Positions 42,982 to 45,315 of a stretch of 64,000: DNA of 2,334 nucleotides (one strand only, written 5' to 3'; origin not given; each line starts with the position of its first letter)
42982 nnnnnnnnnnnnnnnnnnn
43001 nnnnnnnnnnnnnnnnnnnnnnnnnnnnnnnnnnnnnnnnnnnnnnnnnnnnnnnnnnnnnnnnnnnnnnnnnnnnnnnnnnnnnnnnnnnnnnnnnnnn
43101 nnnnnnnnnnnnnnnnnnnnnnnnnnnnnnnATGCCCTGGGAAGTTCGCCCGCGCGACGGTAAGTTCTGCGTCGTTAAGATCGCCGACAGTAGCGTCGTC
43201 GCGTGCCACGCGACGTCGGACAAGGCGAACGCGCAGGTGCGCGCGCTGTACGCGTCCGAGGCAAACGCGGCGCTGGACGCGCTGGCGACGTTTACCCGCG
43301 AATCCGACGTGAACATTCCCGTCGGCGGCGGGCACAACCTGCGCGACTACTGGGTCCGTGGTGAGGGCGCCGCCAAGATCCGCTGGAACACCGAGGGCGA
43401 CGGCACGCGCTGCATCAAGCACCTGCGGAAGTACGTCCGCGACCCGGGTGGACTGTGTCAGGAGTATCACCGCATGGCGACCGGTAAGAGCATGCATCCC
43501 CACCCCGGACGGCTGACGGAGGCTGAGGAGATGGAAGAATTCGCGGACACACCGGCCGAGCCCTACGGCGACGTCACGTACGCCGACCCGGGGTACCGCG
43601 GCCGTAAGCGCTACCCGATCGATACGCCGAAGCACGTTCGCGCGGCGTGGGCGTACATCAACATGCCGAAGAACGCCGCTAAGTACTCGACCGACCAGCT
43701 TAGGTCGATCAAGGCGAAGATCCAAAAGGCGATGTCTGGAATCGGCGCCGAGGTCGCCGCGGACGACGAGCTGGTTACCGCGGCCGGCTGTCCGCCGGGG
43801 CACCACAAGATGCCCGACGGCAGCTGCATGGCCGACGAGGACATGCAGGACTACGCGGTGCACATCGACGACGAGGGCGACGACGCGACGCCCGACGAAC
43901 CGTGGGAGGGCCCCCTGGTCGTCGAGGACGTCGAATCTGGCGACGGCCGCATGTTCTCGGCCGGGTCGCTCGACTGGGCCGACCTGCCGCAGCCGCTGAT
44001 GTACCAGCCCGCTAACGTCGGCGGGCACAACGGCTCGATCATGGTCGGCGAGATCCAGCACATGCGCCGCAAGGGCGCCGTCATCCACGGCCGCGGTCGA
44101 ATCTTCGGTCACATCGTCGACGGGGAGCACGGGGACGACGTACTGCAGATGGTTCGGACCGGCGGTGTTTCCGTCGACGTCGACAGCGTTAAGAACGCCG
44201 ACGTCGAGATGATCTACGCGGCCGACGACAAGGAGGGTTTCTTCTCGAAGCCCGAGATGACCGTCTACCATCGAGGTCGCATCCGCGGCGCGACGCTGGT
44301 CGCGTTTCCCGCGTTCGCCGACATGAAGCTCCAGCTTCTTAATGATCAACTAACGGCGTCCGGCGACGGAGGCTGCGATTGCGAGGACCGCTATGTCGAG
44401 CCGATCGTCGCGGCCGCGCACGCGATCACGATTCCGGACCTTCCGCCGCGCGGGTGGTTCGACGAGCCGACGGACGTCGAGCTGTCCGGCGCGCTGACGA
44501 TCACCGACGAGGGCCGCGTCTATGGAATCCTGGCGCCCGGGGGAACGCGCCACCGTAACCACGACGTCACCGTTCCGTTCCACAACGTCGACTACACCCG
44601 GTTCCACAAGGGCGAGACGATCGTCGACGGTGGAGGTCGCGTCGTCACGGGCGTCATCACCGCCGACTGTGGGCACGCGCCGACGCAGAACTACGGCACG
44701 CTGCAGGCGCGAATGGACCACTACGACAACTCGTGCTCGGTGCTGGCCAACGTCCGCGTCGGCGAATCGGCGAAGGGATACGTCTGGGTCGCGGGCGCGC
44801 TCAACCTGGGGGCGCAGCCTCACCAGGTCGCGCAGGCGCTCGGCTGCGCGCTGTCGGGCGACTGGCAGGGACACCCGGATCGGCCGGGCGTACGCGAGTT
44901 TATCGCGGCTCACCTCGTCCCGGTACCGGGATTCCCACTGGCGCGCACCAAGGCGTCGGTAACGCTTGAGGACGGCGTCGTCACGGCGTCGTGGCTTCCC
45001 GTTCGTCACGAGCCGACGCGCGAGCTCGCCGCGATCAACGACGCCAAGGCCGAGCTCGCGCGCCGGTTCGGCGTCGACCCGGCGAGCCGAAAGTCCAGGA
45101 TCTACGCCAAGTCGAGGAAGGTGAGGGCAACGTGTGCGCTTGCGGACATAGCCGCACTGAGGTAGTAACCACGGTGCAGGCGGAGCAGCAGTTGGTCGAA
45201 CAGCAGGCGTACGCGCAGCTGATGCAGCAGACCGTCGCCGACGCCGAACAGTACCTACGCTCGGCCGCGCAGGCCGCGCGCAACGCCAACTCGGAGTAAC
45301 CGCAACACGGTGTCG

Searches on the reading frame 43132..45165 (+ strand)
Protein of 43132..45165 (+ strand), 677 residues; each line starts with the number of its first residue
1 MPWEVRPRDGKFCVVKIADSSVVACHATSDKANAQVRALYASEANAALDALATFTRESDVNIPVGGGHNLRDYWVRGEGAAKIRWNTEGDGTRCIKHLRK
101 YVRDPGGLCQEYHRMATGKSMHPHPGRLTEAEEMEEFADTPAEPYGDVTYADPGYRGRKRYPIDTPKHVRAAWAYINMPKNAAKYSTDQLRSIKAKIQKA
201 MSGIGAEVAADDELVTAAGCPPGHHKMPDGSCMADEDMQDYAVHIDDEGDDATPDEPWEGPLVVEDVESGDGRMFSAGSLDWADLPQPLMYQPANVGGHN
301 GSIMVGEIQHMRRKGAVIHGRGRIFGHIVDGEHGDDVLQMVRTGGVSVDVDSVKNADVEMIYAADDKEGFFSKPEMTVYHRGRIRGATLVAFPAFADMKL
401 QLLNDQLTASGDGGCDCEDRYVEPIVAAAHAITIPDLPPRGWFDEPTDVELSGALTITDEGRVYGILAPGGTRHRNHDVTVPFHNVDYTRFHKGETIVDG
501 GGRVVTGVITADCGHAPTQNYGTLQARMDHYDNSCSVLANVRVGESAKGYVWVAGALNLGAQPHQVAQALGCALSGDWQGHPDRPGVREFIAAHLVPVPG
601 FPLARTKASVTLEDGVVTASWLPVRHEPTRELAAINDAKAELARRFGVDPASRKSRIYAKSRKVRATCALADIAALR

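Call 12: search_protein_families(library=phrogs, proteins=[window:43132-45165:+], max_evalue=0.00001)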
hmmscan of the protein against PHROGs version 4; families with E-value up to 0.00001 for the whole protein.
window:43132-45165:+ (677 aa): 6 families
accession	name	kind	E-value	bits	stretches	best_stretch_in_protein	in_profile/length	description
phrog_859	-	head and packaging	1.2e-58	200.3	1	241-646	364-763/807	portal protein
phrog_21470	-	unknown function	1.8e-53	183.1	1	258-621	28-403/500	-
phrog_21406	-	unknown function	4.6e-31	108.2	1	263-601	443-775/1668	-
phrog_18402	-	head and packaging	2.6e-23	83.4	1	453-674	31-240/861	head maturation protease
phrog_29860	-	head and packaging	3.5e-20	73.5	1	449-613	26-187/405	virion structural protein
phrog_6439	-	unknown function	6e-20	72.1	1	65-119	13-70/82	-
